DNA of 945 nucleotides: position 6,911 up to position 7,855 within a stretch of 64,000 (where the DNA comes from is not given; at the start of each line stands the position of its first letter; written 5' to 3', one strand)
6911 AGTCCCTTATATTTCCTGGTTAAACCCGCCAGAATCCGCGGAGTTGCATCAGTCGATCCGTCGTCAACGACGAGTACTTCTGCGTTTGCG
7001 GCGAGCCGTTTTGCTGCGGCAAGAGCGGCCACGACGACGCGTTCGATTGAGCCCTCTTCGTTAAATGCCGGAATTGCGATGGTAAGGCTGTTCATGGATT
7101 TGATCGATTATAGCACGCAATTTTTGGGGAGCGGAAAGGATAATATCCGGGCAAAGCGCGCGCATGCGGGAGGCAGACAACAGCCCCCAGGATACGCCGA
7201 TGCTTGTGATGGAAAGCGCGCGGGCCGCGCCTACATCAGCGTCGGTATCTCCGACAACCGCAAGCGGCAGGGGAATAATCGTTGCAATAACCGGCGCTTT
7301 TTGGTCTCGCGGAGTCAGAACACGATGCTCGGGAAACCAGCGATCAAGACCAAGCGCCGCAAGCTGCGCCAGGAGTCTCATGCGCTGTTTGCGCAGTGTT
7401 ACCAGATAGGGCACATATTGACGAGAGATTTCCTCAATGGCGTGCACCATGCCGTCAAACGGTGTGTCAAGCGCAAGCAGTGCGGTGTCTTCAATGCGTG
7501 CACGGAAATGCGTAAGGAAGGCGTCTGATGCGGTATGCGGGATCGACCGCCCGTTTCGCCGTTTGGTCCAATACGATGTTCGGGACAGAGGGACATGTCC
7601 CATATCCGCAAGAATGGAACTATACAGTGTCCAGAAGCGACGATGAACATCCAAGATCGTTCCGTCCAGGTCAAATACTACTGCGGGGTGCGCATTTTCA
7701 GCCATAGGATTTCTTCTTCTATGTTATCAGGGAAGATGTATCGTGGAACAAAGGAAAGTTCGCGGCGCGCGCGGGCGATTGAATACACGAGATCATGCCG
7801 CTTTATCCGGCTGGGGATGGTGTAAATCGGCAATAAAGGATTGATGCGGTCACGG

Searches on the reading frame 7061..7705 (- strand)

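Call 65: search_protein_families(library=pfam, proteins=[window:7061-7705:-], max_evalue=0.0001)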
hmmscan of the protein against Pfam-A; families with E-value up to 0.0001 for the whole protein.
window:7061-7705:- (214 aa): 2 families
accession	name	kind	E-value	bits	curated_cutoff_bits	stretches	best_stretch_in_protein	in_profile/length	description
PF00702.32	Hydrolase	-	1.5e-08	35.7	26.4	1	8-163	3-189/191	haloacid dehalogenase-like hydrolase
PF13419.12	HAD_2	-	1.2e-06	29.2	23.8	1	9-171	1-178/178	Haloacid dehalogenase-like hydrolase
